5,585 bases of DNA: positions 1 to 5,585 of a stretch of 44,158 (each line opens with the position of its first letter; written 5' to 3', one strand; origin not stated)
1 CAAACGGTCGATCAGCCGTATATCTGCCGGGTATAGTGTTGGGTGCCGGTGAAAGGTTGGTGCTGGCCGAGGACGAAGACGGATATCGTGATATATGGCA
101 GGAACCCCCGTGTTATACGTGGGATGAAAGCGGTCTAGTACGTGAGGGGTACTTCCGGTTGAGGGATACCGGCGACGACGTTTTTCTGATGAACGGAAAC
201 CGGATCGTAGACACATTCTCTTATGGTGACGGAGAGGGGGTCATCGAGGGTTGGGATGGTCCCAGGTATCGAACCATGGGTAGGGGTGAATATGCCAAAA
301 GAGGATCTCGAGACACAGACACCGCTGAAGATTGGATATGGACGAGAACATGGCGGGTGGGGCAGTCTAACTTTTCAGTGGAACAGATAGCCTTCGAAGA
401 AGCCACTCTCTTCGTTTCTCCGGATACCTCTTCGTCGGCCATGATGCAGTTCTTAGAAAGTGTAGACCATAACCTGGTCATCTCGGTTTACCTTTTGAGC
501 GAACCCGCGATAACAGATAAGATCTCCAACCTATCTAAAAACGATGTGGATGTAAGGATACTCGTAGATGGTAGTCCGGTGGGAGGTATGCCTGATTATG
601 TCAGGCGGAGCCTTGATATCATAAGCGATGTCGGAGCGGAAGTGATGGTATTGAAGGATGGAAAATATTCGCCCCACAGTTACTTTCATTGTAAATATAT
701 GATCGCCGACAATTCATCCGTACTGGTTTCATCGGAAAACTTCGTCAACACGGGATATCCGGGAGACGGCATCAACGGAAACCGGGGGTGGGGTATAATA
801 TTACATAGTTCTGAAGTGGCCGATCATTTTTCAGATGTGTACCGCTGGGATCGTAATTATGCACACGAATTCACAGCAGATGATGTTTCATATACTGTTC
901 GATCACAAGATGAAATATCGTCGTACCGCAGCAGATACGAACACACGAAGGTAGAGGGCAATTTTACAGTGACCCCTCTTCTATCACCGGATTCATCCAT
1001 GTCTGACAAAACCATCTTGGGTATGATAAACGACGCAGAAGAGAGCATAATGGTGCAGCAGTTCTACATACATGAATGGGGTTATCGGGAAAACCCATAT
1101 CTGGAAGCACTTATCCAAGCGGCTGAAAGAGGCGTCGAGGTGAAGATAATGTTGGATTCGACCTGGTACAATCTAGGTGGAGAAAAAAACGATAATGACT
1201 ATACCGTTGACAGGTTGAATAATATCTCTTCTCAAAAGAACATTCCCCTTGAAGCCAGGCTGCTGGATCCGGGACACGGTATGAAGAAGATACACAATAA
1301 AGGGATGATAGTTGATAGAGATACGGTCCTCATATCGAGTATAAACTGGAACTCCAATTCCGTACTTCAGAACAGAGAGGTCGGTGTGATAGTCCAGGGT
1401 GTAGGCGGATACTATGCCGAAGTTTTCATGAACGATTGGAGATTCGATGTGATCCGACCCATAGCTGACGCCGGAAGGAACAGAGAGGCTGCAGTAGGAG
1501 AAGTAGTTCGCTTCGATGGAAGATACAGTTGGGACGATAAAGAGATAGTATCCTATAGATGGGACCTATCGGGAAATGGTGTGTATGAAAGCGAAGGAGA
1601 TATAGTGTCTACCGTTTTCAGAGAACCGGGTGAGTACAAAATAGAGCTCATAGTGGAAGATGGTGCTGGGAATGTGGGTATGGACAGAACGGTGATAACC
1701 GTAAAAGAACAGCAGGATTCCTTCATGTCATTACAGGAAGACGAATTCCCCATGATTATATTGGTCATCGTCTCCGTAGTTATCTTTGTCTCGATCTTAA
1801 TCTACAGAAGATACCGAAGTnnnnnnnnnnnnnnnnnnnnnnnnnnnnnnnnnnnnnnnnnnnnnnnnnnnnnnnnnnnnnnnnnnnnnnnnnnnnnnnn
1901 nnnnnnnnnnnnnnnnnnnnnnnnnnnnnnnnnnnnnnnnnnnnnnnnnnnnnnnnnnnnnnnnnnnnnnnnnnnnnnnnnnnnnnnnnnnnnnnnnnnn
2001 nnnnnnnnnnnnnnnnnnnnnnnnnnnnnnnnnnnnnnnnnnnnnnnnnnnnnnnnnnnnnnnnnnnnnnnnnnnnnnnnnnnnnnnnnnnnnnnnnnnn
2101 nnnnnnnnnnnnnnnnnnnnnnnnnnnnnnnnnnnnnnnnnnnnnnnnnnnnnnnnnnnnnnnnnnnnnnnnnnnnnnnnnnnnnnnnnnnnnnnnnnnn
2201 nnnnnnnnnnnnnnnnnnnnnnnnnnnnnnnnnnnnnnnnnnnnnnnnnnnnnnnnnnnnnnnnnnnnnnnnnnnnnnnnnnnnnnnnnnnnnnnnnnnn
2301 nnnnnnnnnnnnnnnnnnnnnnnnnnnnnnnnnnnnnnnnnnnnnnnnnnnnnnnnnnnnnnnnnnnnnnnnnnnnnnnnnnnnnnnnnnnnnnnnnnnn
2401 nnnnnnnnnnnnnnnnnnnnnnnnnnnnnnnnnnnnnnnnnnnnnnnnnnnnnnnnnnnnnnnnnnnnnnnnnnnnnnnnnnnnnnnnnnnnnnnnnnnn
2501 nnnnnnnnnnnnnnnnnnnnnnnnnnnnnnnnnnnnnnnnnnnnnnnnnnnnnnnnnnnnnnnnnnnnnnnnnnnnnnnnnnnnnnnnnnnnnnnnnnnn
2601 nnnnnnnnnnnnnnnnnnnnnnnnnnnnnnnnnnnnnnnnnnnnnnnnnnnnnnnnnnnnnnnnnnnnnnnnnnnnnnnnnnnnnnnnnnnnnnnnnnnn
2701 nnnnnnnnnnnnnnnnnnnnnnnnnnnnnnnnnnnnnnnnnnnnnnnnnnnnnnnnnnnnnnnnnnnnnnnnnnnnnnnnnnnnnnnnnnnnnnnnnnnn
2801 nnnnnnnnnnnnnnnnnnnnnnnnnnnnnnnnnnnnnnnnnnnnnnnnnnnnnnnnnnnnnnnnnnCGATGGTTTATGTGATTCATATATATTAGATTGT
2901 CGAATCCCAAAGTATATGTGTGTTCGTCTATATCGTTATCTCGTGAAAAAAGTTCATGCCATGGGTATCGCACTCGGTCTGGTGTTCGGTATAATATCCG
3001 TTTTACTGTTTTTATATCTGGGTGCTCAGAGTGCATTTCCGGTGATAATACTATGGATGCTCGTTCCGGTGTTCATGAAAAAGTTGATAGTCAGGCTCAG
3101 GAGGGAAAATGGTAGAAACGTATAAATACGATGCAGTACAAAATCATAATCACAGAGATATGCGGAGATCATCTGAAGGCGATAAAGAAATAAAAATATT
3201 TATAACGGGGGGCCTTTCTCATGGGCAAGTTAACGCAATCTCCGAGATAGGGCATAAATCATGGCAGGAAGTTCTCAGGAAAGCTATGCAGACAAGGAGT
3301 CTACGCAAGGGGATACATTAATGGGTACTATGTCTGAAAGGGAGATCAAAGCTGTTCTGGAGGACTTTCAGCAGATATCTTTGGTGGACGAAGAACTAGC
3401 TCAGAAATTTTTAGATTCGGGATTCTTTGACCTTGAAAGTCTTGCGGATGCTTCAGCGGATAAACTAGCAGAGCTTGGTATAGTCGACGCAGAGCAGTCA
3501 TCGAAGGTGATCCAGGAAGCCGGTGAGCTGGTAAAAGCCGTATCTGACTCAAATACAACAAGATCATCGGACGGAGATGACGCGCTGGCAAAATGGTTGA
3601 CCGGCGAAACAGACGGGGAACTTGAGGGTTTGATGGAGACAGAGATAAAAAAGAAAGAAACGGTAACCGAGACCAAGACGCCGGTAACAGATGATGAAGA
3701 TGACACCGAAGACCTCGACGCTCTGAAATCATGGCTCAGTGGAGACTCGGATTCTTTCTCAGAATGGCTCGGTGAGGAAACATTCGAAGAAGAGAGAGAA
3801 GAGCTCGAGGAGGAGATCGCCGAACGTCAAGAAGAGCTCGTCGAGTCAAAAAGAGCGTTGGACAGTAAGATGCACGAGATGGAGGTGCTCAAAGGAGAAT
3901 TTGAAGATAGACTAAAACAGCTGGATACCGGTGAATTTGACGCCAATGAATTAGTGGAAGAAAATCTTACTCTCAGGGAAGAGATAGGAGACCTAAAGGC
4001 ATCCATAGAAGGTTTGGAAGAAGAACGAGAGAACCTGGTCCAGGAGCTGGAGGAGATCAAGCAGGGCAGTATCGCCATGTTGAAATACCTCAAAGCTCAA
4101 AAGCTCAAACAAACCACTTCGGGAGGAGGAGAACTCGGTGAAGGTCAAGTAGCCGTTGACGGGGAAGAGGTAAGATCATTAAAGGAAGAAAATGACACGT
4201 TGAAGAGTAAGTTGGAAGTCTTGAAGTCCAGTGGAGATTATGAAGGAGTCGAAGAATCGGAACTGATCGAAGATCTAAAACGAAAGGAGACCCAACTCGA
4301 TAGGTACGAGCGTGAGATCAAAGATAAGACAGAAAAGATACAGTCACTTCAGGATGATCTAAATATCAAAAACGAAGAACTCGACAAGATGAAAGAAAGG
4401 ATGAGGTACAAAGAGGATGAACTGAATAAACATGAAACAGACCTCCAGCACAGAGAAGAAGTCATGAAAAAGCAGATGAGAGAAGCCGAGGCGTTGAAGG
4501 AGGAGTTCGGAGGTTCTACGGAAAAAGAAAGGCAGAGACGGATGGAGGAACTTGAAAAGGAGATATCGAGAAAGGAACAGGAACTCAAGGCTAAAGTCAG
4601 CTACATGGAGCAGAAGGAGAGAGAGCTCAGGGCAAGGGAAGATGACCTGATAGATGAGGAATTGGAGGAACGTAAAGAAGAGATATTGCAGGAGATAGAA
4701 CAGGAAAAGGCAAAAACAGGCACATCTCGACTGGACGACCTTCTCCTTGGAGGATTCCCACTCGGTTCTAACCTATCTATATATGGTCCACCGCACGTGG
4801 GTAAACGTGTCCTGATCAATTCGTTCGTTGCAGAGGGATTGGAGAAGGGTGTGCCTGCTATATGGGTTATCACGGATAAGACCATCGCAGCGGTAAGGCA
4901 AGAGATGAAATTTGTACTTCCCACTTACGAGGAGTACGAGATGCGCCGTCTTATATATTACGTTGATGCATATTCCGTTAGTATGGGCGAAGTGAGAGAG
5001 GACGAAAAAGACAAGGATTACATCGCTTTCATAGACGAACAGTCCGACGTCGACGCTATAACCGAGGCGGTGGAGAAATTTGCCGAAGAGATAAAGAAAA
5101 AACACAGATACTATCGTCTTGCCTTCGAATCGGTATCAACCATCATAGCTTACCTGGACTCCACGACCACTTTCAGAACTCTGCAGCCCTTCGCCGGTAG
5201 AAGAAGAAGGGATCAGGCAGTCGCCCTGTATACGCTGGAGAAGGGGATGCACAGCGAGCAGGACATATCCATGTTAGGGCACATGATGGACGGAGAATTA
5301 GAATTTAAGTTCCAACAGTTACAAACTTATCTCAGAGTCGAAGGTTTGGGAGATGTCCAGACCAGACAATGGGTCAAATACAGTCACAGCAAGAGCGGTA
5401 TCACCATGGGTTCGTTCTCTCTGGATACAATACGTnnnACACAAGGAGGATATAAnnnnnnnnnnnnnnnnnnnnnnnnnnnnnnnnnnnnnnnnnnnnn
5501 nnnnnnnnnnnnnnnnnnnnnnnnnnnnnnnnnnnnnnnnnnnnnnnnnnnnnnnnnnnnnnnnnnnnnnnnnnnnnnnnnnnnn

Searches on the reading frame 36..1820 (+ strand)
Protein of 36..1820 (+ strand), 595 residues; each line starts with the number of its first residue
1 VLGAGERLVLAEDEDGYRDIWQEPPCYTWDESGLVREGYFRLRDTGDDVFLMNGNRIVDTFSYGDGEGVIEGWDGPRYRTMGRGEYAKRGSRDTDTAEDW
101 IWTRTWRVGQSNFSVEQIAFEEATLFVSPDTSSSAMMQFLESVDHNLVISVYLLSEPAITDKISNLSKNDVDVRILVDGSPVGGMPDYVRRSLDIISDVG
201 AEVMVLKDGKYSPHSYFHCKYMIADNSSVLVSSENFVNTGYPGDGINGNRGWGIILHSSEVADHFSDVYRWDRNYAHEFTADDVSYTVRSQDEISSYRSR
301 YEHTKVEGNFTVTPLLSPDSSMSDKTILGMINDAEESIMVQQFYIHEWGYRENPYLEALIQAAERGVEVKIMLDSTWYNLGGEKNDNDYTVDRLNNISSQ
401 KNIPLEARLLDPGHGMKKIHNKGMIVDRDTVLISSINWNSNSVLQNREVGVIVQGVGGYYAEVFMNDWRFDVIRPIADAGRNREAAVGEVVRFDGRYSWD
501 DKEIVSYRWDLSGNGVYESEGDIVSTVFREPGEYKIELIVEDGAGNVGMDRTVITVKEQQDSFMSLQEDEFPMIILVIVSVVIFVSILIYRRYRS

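Call 53: search_protein_families(library=pfam, proteins=[window:36-1820:+], max_evalue=0.00001)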
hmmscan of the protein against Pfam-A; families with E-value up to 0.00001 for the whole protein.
window:36-1820:+ (595 aa): 3 families
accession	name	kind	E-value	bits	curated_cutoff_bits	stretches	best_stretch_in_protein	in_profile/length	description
PF13091.12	PLDc_2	-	1.9e-34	118.8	27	2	328-466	2-130/132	PLD-like domain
PF18911.6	PKD_4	-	8.4e-15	55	27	1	474-555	3-84/85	PKD domain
PF00801.26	PKD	-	2.3e-08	34.3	23.5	1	486-552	12-77/80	PKD domain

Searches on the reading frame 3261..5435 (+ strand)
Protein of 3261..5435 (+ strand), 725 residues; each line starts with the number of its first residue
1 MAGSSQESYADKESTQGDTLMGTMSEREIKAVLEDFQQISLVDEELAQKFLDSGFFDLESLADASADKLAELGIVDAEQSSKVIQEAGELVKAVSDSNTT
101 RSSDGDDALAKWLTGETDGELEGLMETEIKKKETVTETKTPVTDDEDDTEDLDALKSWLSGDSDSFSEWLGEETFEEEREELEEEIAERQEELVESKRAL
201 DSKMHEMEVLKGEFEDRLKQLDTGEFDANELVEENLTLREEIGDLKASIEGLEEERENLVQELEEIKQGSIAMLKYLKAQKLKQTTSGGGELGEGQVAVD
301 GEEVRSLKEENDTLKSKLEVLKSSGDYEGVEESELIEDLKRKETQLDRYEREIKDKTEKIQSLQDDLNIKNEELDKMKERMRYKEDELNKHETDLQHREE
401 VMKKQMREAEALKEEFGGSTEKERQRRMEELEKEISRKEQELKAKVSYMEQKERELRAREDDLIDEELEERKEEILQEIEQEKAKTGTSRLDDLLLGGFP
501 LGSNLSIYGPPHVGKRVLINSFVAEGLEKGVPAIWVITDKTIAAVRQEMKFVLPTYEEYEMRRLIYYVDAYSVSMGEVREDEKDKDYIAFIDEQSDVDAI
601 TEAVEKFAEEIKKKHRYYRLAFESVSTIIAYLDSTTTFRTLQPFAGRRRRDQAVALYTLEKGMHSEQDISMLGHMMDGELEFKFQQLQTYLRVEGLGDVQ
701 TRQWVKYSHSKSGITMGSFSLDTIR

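Call 53: search_protein_families(library=pfam, proteins=[window:3261-5435:+], max_evalue=0.00001)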
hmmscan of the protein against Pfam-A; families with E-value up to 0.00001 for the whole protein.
window:3261-5435:+ (725 aa): 4 families
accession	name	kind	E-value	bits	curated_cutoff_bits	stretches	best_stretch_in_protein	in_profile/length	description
PF06745.19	ATPase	-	4.6e-15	56.1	26.6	1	485-661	2-164/231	KaiC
PF24336.1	DUF7504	-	4.5e-11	44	27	1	581-681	78-178/179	Family of unknown function (DUF7504)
PF23365.1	DUF7090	-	2.4e-09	37.6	27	1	535-682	46-182/192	Family of unknown function (DUF7090)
PF14520.12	HHH_5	-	9.3e-06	26.5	27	0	34-88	2-56/57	Helix-hairpin-helix domain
